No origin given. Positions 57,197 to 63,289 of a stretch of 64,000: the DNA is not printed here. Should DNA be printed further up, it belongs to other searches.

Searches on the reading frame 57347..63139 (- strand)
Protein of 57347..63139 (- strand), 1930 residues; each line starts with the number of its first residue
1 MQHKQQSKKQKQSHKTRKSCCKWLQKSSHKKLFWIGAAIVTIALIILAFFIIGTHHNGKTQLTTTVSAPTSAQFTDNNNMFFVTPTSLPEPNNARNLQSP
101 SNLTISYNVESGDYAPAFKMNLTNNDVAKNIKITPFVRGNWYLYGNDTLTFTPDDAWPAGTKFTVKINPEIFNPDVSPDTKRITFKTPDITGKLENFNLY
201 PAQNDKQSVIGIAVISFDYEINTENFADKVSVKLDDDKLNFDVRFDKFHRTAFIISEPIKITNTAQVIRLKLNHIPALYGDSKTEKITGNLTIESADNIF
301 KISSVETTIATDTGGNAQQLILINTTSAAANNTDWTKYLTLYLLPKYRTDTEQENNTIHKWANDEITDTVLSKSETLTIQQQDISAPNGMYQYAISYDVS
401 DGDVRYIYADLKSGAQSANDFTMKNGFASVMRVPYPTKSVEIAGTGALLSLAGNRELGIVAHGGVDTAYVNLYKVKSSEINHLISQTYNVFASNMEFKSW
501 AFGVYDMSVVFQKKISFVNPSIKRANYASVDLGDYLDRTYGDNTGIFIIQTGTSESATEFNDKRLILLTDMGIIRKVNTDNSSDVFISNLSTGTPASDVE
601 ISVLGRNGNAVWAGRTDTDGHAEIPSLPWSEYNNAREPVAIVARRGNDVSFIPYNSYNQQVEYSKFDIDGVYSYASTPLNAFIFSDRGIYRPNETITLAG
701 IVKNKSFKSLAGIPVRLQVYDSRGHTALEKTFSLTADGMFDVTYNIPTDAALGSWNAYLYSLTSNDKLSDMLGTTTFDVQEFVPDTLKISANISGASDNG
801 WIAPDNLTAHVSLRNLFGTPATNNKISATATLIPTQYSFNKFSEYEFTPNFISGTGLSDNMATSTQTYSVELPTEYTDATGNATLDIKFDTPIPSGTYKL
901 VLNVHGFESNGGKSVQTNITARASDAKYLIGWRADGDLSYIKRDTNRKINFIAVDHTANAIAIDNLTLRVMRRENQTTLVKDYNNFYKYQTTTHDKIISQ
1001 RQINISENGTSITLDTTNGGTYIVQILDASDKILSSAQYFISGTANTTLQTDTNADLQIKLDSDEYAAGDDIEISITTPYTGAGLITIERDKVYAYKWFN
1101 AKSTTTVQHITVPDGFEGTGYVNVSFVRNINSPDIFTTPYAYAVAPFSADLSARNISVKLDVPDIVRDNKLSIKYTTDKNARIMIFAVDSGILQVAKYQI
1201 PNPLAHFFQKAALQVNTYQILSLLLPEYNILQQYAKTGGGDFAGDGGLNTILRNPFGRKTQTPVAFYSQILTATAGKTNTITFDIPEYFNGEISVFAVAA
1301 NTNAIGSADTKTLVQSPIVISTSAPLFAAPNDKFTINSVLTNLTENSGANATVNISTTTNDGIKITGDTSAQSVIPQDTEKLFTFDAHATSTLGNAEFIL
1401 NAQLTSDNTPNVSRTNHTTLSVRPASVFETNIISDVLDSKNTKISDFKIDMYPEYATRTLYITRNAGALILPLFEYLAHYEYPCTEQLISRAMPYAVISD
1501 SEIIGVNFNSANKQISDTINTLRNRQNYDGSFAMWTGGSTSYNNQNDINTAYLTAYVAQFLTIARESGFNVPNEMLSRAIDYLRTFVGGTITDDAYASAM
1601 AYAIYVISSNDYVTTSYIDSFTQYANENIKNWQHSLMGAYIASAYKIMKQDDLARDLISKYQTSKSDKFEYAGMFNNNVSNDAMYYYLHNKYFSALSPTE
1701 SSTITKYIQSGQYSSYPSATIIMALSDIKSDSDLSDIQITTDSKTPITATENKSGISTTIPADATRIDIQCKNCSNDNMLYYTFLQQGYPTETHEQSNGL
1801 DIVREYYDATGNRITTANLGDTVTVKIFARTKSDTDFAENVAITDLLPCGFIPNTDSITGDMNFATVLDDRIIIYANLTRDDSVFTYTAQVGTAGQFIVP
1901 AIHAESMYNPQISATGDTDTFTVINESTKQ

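Call 120: search_protein_families(library=pfam, proteins=[window:57347-63139:-], max_evalue=0.0001)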
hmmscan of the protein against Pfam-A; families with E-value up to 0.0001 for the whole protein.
window:57347-63139:- (1930 aa): 7 families
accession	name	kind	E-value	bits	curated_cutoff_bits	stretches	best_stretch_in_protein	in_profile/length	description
PF01835.25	MG2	-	2.3e-20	73.2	32.8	1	681-779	2-96/96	MG2 domain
PF11974.14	bMG3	-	1.5e-19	70.3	34.9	1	568-670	1-100/103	Bacterial alpha-2-macroglobulin MG3 domain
PF07703.20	A2M_BRD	-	4.5e-13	50.2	22.7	1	1057-1194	1-139/140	Alpha-2-macroglobulin bait region domain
PF17973.7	bMG10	-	1.2e-12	48.6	26.2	1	1799-1911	1-131/131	Bacterial Alpha-2-macroglobulin MG10 domain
PF17962.7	bMG6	-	2e-07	31.6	23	1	936-1038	6-107/112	Bacterial macroglobulin domain 6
PF00207.28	A2M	-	2.9e-07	30.7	21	1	1265-1353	2-90/92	Alpha-2-macroglobulin family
PF17972.7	bMG5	-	1.6e-06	29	26.5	1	805-920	18-122/127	Bacterial Alpha-2-macroglobulin MG5 domain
